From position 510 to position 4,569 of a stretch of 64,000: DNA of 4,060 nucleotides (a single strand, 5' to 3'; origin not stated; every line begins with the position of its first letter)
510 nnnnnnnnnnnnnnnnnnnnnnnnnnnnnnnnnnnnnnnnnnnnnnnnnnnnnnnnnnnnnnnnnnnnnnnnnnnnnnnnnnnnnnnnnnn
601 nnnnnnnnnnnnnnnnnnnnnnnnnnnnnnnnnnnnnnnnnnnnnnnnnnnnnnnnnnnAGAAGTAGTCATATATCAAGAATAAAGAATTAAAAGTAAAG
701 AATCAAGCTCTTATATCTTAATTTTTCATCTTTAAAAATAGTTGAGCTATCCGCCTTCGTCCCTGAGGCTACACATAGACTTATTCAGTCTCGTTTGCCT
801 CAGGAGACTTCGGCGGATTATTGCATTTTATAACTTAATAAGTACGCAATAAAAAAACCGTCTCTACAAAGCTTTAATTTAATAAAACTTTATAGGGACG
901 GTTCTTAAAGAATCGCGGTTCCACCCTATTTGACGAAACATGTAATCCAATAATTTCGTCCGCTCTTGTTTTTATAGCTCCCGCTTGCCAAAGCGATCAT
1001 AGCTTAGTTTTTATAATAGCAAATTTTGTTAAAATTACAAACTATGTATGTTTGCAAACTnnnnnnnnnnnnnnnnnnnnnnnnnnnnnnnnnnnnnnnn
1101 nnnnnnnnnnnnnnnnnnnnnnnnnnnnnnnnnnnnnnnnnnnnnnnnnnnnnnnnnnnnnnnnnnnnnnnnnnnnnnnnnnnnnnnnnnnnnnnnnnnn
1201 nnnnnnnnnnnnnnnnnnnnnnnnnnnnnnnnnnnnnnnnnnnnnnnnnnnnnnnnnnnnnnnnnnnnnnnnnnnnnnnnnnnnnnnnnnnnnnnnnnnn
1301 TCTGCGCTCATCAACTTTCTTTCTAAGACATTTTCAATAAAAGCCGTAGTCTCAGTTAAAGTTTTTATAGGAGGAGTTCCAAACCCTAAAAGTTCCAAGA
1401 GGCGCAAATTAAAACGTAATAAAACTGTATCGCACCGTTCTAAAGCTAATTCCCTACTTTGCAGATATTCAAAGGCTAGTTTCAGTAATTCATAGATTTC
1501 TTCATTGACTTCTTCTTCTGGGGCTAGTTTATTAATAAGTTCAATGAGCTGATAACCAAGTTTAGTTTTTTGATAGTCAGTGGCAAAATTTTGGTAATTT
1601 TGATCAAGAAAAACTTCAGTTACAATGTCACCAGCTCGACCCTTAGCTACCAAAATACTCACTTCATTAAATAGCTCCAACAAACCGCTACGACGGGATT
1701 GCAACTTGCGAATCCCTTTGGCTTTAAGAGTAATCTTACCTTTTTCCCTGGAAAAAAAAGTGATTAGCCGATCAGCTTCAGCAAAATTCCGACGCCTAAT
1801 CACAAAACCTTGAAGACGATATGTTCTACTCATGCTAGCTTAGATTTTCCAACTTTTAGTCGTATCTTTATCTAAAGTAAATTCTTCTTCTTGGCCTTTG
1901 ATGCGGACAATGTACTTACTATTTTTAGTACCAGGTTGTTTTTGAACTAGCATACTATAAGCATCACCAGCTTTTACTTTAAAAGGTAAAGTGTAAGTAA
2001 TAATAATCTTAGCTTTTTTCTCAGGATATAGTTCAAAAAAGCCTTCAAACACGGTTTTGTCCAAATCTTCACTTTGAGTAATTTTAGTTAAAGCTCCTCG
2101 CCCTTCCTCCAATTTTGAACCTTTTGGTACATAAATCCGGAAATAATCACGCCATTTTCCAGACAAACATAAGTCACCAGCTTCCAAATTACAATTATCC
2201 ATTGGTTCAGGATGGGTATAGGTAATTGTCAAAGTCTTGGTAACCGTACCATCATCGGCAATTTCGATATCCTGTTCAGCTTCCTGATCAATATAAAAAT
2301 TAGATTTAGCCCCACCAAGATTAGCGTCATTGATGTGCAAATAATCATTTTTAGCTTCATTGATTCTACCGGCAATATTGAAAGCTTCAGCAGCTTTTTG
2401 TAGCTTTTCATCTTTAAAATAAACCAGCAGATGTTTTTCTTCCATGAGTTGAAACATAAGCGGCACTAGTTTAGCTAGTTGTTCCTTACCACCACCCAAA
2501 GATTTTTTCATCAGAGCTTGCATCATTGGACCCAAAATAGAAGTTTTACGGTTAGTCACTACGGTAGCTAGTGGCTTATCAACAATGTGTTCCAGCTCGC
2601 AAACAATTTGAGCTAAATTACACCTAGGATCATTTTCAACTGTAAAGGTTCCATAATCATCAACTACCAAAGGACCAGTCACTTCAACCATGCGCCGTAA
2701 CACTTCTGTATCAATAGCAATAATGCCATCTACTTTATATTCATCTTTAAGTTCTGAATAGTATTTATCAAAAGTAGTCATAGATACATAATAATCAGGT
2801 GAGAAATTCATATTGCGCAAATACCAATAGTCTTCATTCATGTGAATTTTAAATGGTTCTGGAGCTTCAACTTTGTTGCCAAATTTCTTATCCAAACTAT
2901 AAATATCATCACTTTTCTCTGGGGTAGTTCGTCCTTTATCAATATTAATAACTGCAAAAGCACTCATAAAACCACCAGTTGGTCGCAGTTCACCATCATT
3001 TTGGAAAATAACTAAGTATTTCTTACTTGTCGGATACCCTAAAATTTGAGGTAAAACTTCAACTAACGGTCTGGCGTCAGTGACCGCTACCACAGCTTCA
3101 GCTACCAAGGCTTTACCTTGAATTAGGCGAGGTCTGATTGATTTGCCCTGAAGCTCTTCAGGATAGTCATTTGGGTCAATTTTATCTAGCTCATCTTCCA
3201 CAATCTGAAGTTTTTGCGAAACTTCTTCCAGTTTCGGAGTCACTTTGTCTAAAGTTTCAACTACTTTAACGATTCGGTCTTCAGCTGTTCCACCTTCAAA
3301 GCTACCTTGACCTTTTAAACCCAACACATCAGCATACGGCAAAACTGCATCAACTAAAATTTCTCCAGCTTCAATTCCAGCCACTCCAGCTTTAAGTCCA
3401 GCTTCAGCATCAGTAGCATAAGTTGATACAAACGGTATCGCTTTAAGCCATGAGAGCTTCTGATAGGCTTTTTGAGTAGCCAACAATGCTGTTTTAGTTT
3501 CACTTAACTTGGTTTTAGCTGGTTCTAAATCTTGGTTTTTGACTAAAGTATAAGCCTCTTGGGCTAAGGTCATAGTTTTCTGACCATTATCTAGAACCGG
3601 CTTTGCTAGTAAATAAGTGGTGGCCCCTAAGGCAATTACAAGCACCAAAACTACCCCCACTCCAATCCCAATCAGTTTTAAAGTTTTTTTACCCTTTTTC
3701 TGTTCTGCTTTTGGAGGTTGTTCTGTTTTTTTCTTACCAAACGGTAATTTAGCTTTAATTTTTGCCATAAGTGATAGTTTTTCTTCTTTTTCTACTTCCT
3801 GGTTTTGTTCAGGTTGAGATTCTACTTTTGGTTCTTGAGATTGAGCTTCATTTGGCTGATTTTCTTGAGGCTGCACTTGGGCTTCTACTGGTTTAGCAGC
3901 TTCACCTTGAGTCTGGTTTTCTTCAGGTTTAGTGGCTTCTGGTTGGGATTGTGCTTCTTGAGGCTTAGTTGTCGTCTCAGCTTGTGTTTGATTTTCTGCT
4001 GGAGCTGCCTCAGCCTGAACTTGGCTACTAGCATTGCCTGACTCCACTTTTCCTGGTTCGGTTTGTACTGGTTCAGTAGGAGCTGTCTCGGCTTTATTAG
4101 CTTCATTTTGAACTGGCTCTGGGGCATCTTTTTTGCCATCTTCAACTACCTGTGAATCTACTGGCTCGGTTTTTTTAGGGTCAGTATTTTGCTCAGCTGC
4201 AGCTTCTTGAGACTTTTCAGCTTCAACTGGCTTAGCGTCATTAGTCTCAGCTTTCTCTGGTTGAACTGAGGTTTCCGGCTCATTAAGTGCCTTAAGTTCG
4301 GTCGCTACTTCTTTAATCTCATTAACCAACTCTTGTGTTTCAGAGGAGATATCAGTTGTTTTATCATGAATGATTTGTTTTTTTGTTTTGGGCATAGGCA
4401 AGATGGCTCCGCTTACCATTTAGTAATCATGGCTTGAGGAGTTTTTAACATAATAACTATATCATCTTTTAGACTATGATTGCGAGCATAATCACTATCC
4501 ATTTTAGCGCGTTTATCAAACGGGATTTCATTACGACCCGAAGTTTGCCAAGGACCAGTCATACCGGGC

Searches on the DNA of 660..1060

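Call 96: search_rna_families(source=window, start=660, end=1060, threshold=evalue, max_evalue=1)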
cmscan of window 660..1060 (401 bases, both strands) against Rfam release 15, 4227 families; matches with E-value up to 1: 6.
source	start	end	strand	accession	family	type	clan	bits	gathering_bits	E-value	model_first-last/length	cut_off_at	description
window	891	1053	-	RF00230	T-box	Cis-reg; leader;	-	45.5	93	5.1e-09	1-219/219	no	T-box leader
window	717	913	-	RF02577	tsr24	Gene; sRNA;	-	24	50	0.0018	1-238/238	no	S. aureus tsr24 small RNA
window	839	922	-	RF04106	mir-1303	Gene; miRNA;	-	19.5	107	0.37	1-85/85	no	mir-1303 microRNA precursor family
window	843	918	+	RF04172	MIR8675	Gene; miRNA;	-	18.3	90.8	0.9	1-95/95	no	MIR8675 microRNA precursor family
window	851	908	-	RF04120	MIR5998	Gene; miRNA;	-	16.8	180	0.32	1-173/173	no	MIR5998 microRNA precursor family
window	855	904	-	RF04223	MIR2619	Gene; miRNA;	-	15.8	113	0.25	1-202/202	no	MIR2619 microRNA precursor family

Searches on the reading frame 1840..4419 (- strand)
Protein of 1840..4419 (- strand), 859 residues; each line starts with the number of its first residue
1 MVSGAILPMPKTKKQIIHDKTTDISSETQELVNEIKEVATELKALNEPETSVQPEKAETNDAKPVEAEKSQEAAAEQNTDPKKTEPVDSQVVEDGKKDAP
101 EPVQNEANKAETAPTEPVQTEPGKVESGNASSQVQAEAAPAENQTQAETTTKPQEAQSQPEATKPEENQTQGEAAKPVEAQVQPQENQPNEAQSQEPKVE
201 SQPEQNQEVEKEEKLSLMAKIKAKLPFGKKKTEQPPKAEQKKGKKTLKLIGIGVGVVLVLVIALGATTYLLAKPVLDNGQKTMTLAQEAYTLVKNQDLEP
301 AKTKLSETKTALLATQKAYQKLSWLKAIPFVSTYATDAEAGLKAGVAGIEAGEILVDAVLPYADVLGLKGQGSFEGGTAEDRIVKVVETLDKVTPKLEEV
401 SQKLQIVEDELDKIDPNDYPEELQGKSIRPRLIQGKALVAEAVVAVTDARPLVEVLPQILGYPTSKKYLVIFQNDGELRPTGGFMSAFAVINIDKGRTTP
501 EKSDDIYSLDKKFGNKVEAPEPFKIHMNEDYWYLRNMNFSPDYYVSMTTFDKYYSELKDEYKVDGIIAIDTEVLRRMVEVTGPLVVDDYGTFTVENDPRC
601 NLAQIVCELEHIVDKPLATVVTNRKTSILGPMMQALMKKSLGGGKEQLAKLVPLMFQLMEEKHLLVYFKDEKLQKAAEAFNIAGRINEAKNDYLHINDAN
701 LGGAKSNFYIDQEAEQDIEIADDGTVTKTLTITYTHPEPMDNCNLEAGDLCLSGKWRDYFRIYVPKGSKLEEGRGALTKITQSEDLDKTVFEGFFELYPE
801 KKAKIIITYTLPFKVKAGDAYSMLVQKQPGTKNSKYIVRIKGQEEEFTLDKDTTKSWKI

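Call 53: find_encoding_contigs(protein=window:1840-4419:-, flank=10000, max_places=3)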
Protein window:1840-4419:- (859 aa): 1 contig read that carries it; 1 place shown.
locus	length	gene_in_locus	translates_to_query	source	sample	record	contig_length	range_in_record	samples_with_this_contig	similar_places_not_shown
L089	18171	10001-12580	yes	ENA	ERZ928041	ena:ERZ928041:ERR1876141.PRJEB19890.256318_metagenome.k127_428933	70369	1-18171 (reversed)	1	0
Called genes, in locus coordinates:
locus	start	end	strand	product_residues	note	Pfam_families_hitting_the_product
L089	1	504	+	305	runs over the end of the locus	PF00535:Glycos_transf_2, PF10111:Glyco_tranf_2_2, PF13641:Glyco_tranf_2_3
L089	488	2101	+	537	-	PF04932:Wzy_C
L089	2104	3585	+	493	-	PF02366:PMT, PF13231:PMT_2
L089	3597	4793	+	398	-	PF13439:Glyco_transf_4, PF00534:Glycos_transf_1, PF13692:Glyco_trans_1_4, PF13524:Glyco_trans_1_2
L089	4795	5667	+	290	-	PF00535:Glycos_transf_2, PF10111:Glyco_tranf_2_2, PF13641:Glyco_tranf_2_3, PF13506:Glyco_transf_21 (faint), PF13632:Glyco_trans_2_3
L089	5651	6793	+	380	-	PF13439:Glyco_transf_4, PF20706:GT4-conflict, PF00534:Glycos_transf_1, PF13692:Glyco_trans_1_4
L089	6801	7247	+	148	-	-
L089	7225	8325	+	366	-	PF00534:Glycos_transf_1, PF13692:Glyco_trans_1_4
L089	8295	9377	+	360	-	PF00483:NTP_transferase, PF22640:ManC_GMP_beta-helix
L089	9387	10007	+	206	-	PF02397:Bac_transf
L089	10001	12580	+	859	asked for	PF13196:DUF4012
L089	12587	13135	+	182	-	PF11967:RecO_N, PF02565:RecO_C (weak)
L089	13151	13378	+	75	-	-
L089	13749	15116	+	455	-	PF00587:tRNA-synt_2b, PF03129:HGTP_anticodon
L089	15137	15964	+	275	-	-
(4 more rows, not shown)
